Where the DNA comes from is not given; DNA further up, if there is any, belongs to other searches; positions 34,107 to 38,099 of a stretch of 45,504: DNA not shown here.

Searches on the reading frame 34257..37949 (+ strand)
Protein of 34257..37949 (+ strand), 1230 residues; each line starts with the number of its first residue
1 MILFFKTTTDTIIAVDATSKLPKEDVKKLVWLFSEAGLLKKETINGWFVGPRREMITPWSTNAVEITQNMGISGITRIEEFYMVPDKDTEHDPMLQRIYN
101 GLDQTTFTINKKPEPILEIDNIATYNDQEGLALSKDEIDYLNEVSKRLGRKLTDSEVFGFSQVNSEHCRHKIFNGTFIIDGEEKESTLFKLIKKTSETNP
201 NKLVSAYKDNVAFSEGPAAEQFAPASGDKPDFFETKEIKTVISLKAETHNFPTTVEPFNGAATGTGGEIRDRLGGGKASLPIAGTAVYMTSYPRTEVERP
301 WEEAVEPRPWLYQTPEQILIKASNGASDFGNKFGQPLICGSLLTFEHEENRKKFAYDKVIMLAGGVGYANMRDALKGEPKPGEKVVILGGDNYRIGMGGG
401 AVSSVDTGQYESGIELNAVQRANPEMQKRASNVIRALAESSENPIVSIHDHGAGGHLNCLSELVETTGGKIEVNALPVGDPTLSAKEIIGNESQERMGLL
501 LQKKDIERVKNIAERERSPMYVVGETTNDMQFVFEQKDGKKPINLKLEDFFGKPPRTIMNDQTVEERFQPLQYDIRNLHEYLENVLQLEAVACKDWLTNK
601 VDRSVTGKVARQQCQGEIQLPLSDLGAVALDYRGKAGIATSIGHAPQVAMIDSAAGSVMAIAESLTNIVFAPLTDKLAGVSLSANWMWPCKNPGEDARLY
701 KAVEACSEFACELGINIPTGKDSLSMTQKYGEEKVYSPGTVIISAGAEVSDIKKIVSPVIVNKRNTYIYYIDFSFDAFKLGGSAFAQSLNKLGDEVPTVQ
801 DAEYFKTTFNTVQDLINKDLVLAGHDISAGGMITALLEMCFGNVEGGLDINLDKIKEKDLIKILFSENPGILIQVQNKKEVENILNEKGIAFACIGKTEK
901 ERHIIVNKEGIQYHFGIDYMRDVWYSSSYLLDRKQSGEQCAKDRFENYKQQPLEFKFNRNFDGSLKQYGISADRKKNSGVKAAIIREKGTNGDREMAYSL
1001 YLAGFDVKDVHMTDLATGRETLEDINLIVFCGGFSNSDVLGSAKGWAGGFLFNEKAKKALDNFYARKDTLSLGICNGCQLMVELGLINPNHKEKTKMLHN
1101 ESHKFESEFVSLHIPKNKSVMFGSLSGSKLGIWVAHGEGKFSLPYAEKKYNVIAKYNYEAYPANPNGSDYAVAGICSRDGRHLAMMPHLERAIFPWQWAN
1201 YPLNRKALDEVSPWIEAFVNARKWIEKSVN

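Call 56: search_protein_families(library=pfam, proteins=[window:34257-37949:+], max_evalue=0.00001)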
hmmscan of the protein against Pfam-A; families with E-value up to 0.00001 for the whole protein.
window:34257-37949:+ (1230 aa): 5 families
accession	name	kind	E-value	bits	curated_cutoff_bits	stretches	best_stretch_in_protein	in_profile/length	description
PF13507.12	GATase_5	-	7.2e-86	287.9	27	1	980-1225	2-260/260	CobB/CobQ-like glutamine amidotransferase domain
PF22689.1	FGAR-AT_PurM_N-like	-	6e-46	156.6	27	1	594-747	2-159/160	FGAR-AT PurM_N-like domain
PF02769.27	AIRS_C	-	4.4e-42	144.3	23.1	2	380-529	1-148/156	AIR synthase related protein, C-terminal domain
PF18072.6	FGAR-AT_linker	-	8.2e-22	77.9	26.6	1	122-171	1-50/50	Formylglycinamide ribonucleotide amidotransferase linker domain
PF18076.6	FGAR-AT_N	-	2.6e-08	34.3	26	1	14-81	5-74/115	Formylglycinamide ribonucleotide amidotransferase N-terminal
